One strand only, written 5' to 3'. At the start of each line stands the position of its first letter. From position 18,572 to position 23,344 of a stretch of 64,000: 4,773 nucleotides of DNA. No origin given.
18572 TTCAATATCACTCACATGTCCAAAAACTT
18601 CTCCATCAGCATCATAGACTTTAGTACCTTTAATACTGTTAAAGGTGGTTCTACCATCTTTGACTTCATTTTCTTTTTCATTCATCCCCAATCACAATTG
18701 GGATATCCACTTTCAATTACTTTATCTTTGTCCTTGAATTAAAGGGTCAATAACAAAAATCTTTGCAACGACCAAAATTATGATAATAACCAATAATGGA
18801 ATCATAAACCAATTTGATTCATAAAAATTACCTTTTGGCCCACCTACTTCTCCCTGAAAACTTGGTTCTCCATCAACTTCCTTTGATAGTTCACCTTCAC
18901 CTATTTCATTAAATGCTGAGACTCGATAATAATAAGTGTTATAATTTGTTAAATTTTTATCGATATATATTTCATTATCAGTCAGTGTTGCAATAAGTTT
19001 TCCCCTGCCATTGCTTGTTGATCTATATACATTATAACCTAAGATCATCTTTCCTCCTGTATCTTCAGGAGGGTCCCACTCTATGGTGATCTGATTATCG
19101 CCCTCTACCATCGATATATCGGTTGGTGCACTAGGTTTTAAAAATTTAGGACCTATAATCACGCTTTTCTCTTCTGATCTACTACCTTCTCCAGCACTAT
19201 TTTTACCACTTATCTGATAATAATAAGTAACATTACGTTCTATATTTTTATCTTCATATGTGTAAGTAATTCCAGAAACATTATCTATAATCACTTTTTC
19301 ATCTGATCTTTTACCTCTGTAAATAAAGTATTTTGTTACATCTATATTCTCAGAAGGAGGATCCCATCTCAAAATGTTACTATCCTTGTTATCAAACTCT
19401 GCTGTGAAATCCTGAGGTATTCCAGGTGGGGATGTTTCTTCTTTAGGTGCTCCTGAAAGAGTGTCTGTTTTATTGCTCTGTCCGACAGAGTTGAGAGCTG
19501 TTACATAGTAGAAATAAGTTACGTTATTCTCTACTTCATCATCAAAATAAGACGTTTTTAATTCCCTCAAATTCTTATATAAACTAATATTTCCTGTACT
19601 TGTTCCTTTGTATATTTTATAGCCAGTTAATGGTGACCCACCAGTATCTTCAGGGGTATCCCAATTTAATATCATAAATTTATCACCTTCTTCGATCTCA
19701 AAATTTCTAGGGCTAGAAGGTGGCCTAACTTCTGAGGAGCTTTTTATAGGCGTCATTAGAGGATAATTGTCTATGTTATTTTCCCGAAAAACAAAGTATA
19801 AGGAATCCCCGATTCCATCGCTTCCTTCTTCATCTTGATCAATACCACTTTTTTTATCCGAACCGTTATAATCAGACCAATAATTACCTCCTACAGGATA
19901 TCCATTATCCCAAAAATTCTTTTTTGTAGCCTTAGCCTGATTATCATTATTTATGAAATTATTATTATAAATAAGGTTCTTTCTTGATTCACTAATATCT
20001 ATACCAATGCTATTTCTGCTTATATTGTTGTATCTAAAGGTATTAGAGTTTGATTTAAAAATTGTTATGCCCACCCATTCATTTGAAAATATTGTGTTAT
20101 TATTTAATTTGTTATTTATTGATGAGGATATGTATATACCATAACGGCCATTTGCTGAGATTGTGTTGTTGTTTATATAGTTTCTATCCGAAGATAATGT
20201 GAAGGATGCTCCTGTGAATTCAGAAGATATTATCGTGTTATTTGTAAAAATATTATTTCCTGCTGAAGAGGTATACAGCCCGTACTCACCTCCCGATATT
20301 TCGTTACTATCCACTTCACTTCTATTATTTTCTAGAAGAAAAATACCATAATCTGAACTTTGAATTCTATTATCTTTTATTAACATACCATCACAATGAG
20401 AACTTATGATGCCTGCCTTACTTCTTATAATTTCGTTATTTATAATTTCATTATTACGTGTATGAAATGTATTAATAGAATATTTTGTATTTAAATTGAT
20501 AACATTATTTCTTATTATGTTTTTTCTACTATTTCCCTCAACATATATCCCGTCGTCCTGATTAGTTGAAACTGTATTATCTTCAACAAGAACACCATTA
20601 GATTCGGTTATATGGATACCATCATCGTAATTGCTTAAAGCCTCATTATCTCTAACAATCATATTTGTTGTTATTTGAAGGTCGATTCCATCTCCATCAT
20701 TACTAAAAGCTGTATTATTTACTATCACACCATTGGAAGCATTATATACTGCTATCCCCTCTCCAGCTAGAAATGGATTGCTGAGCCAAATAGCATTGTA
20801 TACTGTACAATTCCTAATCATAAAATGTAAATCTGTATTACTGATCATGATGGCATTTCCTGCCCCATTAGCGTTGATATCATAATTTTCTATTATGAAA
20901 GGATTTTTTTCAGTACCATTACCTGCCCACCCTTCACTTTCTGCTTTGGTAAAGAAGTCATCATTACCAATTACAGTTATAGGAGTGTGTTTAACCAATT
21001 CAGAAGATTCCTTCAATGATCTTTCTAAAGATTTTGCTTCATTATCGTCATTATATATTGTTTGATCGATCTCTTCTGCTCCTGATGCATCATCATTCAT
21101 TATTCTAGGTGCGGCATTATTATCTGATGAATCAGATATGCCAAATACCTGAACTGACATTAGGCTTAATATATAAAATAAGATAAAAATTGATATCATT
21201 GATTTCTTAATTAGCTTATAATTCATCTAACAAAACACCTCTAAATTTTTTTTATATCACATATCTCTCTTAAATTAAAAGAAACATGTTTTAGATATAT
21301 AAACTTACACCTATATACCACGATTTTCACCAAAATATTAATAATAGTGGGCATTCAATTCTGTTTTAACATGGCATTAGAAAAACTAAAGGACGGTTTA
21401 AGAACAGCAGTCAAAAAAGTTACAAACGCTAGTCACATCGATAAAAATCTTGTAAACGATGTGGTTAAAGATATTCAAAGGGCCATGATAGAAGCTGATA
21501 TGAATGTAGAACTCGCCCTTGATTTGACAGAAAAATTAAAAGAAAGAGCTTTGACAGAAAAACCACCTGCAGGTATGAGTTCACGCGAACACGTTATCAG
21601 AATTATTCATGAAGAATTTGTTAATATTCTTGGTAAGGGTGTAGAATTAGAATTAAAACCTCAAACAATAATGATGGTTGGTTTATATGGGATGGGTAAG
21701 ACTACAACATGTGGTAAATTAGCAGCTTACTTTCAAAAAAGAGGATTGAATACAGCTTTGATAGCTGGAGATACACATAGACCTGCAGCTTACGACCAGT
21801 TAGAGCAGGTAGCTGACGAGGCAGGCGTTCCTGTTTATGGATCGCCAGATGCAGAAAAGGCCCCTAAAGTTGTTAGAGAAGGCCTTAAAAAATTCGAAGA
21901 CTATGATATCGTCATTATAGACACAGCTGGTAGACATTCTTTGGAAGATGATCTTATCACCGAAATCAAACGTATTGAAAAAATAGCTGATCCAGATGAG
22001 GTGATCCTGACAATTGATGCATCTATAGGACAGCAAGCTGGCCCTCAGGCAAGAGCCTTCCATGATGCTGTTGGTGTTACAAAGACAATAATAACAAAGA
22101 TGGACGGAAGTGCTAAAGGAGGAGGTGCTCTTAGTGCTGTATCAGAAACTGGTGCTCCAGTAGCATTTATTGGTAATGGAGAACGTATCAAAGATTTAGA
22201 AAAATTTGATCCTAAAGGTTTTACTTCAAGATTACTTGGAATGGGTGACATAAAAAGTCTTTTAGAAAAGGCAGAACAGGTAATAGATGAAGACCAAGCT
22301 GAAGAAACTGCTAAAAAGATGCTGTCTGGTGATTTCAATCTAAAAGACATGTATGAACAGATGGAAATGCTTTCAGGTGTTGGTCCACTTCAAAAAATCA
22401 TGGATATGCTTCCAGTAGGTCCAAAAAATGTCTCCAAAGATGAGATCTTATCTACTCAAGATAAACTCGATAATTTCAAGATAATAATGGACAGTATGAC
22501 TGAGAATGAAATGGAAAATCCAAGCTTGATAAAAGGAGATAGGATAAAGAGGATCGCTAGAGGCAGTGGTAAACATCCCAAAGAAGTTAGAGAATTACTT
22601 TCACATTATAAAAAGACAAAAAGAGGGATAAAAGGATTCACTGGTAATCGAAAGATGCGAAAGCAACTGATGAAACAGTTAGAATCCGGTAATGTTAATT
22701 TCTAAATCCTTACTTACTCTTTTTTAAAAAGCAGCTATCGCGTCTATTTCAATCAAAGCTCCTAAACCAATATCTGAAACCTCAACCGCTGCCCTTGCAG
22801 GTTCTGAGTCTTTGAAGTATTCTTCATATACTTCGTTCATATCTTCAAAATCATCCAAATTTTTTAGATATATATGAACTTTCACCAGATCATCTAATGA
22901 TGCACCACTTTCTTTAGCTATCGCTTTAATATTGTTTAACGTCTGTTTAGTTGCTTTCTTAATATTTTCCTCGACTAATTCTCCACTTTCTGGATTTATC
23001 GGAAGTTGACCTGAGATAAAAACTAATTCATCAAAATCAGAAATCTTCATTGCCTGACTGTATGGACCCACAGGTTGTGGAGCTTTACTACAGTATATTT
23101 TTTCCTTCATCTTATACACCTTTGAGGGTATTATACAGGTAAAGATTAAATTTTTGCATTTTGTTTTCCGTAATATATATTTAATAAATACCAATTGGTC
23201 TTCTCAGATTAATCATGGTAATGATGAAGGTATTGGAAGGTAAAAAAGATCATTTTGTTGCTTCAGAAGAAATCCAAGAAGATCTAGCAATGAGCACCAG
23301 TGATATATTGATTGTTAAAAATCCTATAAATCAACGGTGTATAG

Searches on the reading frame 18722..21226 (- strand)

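Call 3: search_protein_families(library=pfam, proteins=[window:18722-21226:-], max_evalue=0.01)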
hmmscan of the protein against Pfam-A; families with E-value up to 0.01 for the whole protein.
window:18722-21226:- (834 aa): 4 families
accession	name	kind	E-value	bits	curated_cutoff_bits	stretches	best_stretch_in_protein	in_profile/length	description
PF05048.19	NosD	-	3e-46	158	23.6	2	294-455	40-212/212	Periplasmic copper-binding protein (NosD)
PF13229.12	Beta_helix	-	2.9e-38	131.4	25.9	2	272-424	2-158/158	Right handed beta helix region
PF00041.27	fn3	-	8.1e-26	90.5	25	3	699-785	1-82/84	Fibronectin type III domain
PF24489.1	Ig_J_second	-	2e-06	28.2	27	0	563-588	63-88/105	Tip attachment protein J second Ig-like domain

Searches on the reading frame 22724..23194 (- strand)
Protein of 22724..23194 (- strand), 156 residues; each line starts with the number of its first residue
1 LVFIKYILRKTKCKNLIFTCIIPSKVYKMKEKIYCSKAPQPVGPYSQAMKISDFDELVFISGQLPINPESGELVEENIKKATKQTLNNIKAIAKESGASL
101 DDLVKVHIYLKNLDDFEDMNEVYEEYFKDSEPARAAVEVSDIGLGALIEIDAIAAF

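Call 3: search_protein_families(library=pfam, proteins=[window:22724-23194:-], max_evalue=0.01)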
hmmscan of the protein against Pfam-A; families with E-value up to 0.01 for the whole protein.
window:22724-23194:- (156 aa): 1 family
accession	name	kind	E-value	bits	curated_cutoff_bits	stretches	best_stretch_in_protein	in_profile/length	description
PF01042.26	Ribonuc_L-PSP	-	1.3e-37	128.9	27.3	1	36-155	2-120/121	Endoribonuclease L-PSP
